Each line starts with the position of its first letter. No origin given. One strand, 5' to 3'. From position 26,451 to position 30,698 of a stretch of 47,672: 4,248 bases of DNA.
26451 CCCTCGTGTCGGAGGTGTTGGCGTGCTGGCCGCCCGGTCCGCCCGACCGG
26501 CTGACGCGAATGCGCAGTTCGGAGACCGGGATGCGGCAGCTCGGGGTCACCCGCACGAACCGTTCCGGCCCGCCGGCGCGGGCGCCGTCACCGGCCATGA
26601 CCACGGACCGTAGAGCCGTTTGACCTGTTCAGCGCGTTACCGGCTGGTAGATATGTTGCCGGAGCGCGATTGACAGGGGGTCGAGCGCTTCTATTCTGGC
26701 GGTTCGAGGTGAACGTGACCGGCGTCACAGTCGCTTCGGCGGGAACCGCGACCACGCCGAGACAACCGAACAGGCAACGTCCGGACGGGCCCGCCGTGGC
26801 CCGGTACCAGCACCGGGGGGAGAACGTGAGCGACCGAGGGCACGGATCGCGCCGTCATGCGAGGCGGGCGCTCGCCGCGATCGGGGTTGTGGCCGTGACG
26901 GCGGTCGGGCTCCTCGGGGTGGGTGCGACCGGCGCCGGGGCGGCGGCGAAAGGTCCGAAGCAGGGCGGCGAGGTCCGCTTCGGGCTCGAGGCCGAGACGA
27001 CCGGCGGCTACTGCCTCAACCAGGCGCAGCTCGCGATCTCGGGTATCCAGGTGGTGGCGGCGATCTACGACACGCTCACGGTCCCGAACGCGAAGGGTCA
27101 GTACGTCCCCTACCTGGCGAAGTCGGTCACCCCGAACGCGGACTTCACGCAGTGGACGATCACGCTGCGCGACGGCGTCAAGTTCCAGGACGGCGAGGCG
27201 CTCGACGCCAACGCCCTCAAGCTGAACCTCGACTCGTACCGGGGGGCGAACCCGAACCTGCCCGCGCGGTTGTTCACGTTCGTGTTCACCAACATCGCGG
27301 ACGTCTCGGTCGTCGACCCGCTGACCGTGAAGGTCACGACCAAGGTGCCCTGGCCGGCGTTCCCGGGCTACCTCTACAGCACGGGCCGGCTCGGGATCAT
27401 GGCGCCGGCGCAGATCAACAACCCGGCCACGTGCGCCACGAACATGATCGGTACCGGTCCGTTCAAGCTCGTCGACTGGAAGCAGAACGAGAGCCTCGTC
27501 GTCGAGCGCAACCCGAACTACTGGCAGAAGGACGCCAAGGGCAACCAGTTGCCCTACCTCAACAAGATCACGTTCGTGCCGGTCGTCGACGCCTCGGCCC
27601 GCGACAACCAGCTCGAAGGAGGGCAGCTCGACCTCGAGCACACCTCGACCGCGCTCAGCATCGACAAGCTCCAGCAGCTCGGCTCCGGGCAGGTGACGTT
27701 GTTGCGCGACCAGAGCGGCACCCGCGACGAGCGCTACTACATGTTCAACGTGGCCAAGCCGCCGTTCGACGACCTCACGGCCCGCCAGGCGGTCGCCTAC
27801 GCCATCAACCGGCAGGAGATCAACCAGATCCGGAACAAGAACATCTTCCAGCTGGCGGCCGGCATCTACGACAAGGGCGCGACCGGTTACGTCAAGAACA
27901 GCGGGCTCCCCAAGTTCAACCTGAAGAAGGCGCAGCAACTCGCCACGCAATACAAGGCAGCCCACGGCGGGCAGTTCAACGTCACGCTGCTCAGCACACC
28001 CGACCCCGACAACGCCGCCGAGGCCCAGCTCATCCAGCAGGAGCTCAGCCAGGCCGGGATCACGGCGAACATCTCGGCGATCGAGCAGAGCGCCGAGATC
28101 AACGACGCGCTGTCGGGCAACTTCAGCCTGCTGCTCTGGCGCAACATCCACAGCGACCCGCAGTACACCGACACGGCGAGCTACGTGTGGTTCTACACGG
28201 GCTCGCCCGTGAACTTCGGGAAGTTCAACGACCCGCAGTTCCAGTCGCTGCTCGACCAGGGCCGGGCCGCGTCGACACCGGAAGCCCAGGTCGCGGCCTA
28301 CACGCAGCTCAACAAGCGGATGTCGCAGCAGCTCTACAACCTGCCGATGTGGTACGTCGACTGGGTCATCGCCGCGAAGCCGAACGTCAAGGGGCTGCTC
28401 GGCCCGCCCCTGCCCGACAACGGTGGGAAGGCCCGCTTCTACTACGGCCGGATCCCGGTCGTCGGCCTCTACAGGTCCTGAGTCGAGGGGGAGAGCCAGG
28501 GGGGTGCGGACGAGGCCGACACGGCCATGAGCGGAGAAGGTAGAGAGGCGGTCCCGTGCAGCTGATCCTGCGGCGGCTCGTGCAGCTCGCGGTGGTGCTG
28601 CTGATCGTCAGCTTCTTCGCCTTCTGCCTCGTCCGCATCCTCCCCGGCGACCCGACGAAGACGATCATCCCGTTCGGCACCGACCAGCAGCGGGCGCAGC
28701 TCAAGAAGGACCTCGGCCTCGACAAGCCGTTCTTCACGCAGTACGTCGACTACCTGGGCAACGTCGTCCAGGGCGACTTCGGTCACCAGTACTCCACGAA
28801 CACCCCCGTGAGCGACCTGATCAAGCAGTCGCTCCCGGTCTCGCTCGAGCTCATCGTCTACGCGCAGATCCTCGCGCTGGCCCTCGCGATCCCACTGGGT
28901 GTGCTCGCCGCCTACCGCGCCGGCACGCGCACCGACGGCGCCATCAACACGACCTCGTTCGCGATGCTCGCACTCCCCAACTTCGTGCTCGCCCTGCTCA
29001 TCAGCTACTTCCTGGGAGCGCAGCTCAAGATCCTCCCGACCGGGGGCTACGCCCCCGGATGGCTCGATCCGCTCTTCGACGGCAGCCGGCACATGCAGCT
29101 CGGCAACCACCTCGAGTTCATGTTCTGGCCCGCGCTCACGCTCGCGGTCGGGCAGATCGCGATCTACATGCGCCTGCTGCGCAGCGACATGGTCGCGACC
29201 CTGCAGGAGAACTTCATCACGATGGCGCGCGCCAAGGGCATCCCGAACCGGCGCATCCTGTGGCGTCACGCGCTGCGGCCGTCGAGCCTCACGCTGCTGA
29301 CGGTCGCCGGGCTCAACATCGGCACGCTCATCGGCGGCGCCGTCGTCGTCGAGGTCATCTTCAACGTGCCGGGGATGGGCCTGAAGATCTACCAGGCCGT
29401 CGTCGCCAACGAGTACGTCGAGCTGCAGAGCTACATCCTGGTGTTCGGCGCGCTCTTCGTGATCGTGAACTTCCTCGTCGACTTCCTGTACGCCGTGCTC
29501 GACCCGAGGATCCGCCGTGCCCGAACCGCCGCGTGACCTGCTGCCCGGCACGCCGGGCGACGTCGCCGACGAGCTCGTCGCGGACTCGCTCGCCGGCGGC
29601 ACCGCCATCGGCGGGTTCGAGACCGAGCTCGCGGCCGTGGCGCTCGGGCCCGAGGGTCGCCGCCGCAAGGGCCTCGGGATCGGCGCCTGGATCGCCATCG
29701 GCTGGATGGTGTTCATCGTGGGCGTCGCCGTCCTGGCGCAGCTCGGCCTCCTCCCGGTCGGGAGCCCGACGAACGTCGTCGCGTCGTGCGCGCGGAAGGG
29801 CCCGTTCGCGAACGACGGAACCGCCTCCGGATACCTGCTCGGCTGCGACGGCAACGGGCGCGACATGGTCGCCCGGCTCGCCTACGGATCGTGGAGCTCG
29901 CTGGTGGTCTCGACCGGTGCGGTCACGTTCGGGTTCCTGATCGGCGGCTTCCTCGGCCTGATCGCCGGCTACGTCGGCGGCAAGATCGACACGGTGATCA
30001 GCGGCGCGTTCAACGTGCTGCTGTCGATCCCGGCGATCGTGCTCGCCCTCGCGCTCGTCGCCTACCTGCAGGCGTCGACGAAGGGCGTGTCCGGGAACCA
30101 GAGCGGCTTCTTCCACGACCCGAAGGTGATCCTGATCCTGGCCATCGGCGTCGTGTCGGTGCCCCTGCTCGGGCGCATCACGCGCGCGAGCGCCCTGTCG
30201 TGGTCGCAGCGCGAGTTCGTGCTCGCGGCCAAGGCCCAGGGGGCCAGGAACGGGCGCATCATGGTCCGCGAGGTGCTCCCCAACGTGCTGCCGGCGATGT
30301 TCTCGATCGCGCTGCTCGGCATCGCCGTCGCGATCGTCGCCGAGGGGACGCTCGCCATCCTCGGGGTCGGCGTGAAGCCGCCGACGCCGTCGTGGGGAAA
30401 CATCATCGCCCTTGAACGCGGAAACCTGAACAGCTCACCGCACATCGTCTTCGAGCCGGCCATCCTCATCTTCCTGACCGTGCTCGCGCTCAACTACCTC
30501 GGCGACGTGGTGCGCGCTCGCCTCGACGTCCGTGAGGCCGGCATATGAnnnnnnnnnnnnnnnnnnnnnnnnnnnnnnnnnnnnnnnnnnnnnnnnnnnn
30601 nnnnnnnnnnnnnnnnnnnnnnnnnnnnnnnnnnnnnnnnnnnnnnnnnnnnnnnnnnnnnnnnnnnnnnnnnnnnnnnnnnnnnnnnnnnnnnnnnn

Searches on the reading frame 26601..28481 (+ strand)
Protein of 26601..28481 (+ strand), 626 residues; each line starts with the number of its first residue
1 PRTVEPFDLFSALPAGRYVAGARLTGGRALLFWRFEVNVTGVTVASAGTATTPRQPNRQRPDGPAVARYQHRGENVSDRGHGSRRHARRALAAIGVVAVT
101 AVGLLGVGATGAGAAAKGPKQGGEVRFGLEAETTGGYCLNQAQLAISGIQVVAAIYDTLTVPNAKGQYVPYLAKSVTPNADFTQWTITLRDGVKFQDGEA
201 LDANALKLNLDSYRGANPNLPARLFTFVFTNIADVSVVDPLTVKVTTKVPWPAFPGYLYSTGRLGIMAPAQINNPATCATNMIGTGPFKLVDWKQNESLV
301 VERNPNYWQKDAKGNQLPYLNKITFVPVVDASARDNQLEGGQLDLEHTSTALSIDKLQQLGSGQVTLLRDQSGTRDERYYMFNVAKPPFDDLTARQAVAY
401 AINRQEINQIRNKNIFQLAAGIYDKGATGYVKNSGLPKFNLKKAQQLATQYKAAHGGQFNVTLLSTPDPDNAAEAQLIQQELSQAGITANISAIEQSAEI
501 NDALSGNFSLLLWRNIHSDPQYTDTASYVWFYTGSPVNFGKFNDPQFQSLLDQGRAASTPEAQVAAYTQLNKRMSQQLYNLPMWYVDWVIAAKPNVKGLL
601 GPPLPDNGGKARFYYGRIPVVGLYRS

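Call 37: search_protein_families(library=pfam, proteins=[window:26601-28481:+], max_evalue=0.00001)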
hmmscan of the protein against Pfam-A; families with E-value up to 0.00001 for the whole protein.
window:26601-28481:+ (626 aa): 1 family
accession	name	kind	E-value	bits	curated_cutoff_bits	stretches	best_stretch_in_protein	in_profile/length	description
PF00496.27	SBP_bac_5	-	4e-71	240.5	32.4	1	168-533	2-361/368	Bacterial extracellular solute-binding proteins, family 5 Middle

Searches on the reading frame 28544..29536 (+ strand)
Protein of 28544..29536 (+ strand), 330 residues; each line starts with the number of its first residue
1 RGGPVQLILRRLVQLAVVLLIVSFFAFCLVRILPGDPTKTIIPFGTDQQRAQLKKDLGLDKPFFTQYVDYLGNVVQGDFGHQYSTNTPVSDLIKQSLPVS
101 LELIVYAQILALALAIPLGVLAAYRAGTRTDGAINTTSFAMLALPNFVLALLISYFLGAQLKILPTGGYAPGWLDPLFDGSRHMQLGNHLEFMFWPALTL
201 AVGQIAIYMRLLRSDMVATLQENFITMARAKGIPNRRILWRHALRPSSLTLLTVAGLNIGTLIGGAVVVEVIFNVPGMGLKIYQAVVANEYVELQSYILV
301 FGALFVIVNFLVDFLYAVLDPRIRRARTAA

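Call 34: search_protein_families(library=pfam, proteins=[window:28544-29536:+], max_evalue=0.00001)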
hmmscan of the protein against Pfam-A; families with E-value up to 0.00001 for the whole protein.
window:28544-29536:+ (330 aa): 2 families
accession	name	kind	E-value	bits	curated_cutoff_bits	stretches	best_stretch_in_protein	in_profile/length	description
PF00528.27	BPD_transp_1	-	6.8e-37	127.4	26.4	1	115-325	1-184/184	Binding-protein-dependent transport system inner membrane component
PF19300.4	BPD_transp_1_N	-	5.4e-13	49.6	23.8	1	6-101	3-111/114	Binding-prot-dependent transport system membrane comp, N-term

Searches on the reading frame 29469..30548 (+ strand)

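Call 34: search_protein_families(library=pfam, proteins=[window:29469-30548:+], max_evalue=0.00001)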
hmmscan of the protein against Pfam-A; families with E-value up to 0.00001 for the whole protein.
window:29469-30548:+ (359 aa): 1 family
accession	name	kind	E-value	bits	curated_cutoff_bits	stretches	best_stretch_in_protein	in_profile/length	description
PF00528.27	BPD_transp_1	-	6.8e-23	81.8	26.4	1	159-354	1-180/184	Binding-protein-dependent transport system inner membrane component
